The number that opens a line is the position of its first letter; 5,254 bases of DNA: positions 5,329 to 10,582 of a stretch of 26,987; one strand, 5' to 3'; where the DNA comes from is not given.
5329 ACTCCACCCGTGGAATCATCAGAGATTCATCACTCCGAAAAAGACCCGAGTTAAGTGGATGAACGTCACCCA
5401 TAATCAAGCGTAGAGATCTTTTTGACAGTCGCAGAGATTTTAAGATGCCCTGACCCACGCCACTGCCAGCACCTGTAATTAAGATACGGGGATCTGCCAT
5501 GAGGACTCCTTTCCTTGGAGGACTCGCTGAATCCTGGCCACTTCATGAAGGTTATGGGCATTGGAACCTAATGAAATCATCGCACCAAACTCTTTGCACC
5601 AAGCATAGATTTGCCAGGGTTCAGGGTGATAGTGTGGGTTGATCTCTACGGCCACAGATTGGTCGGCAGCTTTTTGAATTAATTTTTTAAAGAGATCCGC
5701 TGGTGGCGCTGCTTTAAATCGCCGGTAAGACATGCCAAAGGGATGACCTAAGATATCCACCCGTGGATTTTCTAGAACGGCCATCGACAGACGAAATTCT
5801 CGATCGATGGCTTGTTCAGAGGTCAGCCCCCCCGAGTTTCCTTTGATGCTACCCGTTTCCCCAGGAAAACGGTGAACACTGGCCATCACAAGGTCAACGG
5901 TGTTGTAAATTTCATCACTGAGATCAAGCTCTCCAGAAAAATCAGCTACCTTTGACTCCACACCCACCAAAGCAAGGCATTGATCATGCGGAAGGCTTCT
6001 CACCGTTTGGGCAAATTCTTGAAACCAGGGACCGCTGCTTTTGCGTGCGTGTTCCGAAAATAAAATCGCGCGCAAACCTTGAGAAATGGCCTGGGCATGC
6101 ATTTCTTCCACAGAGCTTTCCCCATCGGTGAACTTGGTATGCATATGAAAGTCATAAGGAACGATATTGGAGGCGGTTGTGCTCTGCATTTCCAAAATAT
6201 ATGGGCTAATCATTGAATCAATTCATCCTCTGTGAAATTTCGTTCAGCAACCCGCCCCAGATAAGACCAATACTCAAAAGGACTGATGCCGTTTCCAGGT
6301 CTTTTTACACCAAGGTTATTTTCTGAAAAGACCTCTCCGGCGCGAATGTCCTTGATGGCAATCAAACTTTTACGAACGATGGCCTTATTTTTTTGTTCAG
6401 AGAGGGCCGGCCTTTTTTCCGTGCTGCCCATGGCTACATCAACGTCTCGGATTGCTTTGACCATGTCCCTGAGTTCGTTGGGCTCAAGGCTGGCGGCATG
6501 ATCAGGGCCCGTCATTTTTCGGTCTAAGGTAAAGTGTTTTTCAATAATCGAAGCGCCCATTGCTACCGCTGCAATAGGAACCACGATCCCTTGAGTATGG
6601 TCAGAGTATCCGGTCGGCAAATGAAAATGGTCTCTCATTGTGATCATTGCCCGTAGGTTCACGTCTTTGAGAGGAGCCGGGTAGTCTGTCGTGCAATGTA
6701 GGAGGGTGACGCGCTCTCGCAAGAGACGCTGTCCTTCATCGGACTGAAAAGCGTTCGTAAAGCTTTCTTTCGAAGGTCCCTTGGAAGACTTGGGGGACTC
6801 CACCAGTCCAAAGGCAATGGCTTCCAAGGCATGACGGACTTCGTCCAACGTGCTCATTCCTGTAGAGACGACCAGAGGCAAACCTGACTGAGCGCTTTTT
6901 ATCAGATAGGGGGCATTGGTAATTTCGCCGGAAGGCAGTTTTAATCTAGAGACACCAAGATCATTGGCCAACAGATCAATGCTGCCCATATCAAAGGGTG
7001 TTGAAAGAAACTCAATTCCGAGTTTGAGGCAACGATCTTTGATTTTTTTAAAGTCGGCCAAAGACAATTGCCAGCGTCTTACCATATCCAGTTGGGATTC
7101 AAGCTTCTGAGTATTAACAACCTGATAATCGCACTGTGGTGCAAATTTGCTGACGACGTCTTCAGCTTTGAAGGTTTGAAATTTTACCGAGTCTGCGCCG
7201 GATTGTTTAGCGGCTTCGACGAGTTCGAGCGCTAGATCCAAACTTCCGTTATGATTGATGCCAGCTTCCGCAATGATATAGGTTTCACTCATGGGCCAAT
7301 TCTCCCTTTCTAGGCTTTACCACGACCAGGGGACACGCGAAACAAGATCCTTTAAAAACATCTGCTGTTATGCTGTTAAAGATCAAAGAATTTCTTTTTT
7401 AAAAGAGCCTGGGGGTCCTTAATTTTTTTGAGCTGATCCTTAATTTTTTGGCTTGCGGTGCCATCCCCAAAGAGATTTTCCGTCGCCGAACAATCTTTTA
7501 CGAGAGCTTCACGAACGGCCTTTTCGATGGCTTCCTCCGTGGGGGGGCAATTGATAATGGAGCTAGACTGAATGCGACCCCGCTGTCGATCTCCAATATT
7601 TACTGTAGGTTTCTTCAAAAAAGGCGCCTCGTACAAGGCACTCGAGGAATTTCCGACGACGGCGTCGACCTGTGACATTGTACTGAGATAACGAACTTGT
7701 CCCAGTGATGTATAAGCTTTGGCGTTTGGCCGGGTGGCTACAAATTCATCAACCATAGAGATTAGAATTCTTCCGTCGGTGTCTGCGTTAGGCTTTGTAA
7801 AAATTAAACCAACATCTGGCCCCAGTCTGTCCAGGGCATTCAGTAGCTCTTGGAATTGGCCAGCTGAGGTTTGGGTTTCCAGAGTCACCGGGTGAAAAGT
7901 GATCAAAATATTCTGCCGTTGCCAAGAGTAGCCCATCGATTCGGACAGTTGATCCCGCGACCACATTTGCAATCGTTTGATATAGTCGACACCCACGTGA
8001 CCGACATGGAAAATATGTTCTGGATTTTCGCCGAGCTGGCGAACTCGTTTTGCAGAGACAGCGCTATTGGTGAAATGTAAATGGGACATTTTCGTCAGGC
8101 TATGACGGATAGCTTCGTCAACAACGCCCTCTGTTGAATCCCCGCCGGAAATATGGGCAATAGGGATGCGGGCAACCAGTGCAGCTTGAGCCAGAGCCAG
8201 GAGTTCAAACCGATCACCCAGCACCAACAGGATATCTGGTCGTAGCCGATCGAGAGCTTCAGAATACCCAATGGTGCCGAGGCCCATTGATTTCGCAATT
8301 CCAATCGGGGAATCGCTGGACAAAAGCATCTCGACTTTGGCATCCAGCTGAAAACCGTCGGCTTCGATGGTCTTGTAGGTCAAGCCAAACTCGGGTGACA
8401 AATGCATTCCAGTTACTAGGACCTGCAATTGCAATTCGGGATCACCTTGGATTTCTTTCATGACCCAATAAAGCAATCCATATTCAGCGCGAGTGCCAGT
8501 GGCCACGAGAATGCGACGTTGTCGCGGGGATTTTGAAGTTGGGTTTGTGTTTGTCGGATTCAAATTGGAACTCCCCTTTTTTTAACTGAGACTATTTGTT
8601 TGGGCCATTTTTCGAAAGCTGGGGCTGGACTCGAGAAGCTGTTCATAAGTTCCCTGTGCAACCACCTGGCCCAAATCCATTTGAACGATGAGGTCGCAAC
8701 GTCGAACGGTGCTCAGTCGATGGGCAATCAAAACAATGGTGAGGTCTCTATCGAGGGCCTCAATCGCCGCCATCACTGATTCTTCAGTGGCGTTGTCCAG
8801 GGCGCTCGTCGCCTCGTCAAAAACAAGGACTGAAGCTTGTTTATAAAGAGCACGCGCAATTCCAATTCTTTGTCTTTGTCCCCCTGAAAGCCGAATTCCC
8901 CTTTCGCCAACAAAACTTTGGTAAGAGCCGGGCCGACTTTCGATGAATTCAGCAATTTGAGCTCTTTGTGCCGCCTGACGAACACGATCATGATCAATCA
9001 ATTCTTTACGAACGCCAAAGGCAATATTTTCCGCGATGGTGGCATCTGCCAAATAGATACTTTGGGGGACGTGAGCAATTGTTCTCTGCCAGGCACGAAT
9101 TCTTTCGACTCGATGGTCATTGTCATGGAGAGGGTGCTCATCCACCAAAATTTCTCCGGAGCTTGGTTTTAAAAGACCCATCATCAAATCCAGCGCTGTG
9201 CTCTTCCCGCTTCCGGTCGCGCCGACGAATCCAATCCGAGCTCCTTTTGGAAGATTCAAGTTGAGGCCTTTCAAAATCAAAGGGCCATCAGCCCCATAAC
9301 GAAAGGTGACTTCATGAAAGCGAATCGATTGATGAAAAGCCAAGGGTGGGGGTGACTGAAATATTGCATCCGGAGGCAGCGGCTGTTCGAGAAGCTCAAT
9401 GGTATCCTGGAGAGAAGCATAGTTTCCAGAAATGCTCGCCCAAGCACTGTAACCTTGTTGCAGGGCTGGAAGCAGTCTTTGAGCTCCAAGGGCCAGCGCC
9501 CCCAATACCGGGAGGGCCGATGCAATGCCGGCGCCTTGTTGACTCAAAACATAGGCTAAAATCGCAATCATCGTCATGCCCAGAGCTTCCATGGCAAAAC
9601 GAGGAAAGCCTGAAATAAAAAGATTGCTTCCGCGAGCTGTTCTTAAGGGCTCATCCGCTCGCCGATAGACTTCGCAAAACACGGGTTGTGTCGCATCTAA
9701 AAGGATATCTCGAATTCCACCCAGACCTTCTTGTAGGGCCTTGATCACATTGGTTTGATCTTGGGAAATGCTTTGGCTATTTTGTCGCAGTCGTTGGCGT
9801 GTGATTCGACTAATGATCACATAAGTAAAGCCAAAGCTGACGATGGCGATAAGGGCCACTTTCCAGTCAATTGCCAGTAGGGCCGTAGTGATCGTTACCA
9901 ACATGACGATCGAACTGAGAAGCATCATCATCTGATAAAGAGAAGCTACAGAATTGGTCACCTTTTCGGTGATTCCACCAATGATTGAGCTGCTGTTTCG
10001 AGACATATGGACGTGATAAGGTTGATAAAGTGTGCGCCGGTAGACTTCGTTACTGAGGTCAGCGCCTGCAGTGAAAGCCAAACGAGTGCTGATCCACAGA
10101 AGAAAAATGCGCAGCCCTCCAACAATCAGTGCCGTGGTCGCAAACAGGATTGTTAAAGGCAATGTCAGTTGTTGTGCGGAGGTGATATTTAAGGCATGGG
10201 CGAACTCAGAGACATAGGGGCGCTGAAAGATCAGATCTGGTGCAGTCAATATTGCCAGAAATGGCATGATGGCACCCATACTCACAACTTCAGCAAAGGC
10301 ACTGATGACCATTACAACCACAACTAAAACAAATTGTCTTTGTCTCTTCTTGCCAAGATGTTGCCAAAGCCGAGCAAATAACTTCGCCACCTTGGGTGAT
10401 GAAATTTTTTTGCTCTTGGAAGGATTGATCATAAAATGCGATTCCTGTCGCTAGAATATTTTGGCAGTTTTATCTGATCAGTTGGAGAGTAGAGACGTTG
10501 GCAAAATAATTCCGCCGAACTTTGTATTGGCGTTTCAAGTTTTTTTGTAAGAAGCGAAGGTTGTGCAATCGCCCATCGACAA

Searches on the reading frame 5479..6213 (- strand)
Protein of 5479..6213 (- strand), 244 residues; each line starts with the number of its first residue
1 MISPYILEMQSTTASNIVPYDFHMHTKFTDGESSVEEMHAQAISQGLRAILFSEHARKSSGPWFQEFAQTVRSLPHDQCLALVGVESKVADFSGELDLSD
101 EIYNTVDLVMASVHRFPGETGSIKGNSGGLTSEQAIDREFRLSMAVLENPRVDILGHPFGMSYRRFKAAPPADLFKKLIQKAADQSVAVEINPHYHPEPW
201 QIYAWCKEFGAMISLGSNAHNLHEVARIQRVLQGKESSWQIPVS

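Call 5: search_protein_families(library=pfam, proteins=[window:5479-6213:-], max_evalue=0.001)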
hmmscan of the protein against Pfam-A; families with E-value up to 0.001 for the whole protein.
window:5479-6213:- (244 aa): 1 family
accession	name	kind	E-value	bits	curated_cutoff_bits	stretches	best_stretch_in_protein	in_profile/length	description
PF02811.25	PHP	-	1.1e-11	45.7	26.4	1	21-194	1-164/164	PHP domain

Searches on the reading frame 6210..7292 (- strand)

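Call 5: search_protein_families(library=pfam, proteins=[window:6210-7292:-], max_evalue=0.001)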
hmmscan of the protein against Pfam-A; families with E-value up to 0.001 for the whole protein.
window:6210-7292:- (360 aa): 2 families
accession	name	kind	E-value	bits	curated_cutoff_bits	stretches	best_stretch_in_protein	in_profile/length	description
PF03102.20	NeuB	-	2.3e-91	306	22.1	1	24-293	1-241/241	NeuB family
PF08666.17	SAF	-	3.5e-08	34.3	21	1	308-359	2-57/63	SAF domain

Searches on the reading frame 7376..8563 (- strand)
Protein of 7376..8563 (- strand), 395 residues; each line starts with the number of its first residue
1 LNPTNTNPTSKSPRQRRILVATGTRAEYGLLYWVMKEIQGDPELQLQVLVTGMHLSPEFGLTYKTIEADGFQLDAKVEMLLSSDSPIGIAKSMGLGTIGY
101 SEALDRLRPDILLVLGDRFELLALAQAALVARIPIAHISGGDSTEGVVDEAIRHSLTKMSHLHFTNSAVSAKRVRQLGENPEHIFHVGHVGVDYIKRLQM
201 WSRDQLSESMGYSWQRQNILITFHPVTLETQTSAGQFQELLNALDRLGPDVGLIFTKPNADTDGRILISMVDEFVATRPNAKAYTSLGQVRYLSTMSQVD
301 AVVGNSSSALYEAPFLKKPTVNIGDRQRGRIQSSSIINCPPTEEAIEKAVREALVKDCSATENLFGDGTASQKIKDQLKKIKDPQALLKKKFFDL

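Call 5: search_protein_families(library=pfam, proteins=[window:7376-8563:-], max_evalue=0.001)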
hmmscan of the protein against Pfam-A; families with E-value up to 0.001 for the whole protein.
window:7376-8563:- (395 aa): 1 family
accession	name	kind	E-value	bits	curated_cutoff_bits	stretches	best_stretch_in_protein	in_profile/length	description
PF02350.25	Epimerase_2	-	2.6e-91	306.5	30.6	1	36-379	1-347/347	UDP-N-acetylglucosamine 2-epimerase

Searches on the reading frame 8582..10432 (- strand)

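Call 5: search_protein_families(library=pfam, proteins=[window:8582-10432:-], max_evalue=0.001)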
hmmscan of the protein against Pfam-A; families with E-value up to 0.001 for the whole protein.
window:8582-10432:- (616 aa): 4 families
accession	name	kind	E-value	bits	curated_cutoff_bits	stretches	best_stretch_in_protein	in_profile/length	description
PF00005.33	ABC_tran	-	3.8e-29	102.5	25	1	387-543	1-137/137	ABC transporter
PF00664.28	ABC_membrane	-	4.2e-11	43.5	28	1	92-295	38-245/274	ABC transporter transmembrane region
PF02463.25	SMC_N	-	3.4e-06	27.1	40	1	404-585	135-211/220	RecF/RecN/SMC N terminal domain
PF13555.12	AAA_29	-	0.00047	20.3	27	0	400-425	25-50/61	P-loop containing region of AAA domain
